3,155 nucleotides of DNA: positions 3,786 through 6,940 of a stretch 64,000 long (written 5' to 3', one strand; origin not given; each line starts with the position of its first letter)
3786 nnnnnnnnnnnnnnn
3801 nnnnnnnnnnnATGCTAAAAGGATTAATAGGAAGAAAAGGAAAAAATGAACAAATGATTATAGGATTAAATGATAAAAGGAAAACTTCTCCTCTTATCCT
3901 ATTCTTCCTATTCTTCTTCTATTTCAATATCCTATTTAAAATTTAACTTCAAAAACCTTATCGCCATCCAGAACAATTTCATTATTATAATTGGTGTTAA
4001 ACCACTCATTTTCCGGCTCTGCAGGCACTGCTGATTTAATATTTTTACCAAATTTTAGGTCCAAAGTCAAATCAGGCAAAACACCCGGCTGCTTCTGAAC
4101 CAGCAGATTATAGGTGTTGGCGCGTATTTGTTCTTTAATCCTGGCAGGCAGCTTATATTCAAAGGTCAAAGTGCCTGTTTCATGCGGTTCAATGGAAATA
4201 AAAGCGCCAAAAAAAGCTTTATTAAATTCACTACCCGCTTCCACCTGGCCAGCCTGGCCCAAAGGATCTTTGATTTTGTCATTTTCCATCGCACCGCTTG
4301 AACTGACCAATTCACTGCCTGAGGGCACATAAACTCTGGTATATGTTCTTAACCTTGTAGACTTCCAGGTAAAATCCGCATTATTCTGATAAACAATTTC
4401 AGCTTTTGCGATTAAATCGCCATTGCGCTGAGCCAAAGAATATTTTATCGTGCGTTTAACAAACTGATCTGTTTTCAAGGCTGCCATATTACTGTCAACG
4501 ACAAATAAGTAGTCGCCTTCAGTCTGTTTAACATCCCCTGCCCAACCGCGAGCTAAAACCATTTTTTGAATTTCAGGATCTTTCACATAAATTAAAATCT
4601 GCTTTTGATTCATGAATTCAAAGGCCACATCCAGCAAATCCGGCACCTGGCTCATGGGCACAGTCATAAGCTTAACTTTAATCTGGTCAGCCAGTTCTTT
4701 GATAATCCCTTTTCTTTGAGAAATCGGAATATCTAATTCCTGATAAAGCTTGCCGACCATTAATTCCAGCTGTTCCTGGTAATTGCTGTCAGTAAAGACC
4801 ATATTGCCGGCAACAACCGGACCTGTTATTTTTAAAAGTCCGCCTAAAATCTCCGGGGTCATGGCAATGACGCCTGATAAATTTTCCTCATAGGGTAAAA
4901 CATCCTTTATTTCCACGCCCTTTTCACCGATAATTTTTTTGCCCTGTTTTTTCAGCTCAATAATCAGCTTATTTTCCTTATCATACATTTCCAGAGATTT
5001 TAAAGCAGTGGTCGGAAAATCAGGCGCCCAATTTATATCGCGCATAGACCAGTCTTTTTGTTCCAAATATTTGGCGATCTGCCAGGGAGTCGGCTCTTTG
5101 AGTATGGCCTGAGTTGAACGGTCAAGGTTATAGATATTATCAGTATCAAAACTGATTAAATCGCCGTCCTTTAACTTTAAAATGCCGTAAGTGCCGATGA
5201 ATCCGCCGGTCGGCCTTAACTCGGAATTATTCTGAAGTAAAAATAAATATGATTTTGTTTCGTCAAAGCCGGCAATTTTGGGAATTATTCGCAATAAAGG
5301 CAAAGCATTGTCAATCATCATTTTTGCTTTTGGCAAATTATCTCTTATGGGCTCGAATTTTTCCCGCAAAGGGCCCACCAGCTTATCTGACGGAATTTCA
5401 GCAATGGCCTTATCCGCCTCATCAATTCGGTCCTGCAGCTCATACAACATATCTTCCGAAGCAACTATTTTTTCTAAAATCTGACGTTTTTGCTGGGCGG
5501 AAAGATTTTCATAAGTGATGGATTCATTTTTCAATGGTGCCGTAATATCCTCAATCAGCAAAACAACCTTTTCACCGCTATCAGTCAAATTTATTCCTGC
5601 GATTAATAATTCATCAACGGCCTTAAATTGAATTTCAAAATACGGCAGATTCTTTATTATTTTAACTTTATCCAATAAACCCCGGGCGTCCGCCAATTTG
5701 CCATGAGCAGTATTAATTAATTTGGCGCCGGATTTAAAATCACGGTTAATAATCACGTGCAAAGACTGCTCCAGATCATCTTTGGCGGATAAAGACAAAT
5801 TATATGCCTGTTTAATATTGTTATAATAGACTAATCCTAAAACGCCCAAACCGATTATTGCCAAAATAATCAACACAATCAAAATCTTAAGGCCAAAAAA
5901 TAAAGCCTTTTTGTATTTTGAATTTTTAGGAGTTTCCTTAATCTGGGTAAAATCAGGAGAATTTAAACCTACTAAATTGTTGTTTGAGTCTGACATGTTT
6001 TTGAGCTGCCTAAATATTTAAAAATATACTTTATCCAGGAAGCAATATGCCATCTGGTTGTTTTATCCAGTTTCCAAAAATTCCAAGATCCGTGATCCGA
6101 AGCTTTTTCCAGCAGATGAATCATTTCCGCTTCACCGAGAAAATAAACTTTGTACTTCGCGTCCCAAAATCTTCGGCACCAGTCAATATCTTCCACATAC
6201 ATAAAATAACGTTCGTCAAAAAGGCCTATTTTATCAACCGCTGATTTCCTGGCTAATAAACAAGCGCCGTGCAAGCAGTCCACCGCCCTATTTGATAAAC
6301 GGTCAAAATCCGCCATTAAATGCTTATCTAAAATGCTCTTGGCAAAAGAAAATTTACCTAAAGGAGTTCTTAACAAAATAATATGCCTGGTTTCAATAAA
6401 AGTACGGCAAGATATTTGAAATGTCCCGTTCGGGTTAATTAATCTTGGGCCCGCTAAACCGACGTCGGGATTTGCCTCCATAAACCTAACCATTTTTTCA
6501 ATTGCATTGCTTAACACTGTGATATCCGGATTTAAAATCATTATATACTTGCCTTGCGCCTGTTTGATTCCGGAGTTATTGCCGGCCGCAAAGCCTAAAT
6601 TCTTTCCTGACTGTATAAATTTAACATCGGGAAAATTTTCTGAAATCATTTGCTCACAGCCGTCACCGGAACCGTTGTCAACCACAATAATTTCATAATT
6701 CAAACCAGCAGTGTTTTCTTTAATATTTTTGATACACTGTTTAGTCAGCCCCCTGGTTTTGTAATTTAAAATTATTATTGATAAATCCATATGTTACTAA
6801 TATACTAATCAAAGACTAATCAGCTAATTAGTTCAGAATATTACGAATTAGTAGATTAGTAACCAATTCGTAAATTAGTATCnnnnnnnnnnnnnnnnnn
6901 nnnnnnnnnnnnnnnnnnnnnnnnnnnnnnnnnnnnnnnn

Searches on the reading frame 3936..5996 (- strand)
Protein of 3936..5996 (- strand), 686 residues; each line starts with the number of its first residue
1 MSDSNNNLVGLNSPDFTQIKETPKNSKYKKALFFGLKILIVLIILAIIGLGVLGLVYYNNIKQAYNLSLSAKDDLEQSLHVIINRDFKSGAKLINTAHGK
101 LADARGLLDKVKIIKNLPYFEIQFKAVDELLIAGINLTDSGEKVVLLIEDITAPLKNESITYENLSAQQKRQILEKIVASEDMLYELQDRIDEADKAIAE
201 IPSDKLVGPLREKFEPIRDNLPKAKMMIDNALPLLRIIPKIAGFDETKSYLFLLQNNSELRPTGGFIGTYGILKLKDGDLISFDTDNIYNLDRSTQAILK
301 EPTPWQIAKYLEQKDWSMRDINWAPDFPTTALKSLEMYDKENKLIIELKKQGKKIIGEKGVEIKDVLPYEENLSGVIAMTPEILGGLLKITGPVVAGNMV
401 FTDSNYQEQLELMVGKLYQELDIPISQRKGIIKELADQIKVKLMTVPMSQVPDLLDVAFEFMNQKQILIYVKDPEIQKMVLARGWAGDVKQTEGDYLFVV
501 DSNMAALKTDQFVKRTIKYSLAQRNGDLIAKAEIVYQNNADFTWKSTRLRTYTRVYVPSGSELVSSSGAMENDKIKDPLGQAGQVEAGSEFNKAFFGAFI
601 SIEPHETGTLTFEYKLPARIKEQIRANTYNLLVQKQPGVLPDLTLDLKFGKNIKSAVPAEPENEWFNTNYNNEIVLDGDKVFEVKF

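Call 32: search_protein_families(library=pfam, proteins=[window:3936-5996:-], max_evalue=0.0001)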
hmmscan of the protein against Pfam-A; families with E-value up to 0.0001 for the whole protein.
window:3936-5996:- (686 aa): 1 family
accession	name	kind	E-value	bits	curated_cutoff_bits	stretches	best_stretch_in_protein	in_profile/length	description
PF13196.11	DUF4012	-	6.5e-24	85.5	28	1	245-342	1-97/144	Protein of unknown function (DUF4012)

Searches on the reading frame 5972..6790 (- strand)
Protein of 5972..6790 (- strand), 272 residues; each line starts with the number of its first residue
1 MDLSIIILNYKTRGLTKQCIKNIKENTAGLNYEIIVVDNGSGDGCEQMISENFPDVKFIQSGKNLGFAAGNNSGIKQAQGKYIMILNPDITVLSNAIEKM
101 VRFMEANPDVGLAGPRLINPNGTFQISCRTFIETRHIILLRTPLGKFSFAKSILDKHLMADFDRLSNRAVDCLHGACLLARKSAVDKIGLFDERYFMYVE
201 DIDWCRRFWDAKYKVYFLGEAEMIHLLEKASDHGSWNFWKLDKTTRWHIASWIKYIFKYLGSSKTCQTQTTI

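Call 32: search_protein_families(library=pfam, proteins=[window:5972-6790:-], max_evalue=0.0001)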
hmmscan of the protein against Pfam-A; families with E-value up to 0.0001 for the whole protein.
window:5972-6790:- (272 aa): 6 families
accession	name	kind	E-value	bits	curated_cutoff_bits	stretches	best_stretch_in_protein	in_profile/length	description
PF00535.33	Glycos_transf_2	-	8.6e-26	91.3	23.3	1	4-153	1-132/168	Glycosyl transferase family 2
PF13641.12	Glyco_tranf_2_3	-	1.5e-12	48.5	27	1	3-230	3-216/230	Glycosyltransferase like family 2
PF13632.12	Glyco_trans_2_3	-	8.5e-07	29.4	27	1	82-224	1-121/198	Glycosyl transferase family group 2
PF13506.12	Glyco_transf_21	-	1.7e-05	24.8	21.7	0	74-220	25-149/174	Glycosyl transferase family 21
PF13712.12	Glyco_tranf_2_5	-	1.8e-05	25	27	1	64-217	38-179/210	Glycosyltransferase like family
PF10111.15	Glyco_tranf_2_2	-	3.6e-05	23.8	27.3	0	29-195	27-185/276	Glycosyltransferase like family 2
